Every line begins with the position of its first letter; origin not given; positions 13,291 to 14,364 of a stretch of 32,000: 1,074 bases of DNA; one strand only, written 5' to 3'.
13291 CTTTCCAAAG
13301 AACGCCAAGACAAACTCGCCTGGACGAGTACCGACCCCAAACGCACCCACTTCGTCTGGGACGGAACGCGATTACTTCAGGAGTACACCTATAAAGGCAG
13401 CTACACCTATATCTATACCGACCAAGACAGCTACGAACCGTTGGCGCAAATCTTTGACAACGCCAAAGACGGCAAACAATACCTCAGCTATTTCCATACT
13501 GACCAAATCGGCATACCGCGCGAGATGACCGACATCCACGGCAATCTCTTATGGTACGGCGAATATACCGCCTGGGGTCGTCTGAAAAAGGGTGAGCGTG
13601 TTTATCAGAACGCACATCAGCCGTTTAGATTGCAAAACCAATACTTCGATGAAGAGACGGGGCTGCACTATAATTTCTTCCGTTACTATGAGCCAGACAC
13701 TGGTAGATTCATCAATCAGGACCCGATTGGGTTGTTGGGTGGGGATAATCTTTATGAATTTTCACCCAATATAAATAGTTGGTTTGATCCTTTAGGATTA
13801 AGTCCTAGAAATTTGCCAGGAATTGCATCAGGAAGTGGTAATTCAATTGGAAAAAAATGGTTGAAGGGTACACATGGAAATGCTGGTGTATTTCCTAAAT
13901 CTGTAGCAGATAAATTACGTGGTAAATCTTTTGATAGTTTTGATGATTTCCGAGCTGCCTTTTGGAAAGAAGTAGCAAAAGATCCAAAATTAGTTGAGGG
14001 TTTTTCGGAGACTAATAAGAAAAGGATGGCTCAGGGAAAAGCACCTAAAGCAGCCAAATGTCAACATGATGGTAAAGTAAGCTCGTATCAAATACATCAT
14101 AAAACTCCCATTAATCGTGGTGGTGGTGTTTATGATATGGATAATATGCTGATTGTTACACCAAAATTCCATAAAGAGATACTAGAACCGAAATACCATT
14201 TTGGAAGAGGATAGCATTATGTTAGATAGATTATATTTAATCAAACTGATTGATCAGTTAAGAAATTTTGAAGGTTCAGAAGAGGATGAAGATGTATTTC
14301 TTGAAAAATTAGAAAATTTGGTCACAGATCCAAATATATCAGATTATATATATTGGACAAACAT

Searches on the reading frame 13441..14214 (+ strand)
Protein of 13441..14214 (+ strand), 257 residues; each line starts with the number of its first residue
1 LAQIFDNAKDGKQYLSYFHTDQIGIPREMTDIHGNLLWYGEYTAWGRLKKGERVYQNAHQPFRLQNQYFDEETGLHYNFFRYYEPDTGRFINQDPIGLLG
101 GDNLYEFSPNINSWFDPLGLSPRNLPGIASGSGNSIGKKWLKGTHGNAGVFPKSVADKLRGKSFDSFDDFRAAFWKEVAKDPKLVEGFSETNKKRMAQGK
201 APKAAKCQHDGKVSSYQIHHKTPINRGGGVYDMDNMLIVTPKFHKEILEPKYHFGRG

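Call 7: search_protein_families(library=pfam, proteins=[window:13441-14214:+], max_evalue=0.01)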
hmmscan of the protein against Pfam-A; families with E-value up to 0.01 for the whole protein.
window:13441-14214:+ (257 aa): 3 families
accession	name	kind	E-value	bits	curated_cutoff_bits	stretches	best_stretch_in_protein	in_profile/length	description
PF21431.3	Col-Pyo_DNase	-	7.9e-40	136.3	27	1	127-247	1-122/124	Colicin/Pyocin-S2, DNase domain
PF03527.20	RHS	-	5.1e-13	49.1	27.9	1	17-48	3-34/38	RHS protein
PF14411.12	LHH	-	0.00048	20.7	23.3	0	191-220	1-24/76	A nuclease of the HNH/ENDO VII superfamily with conserved LHH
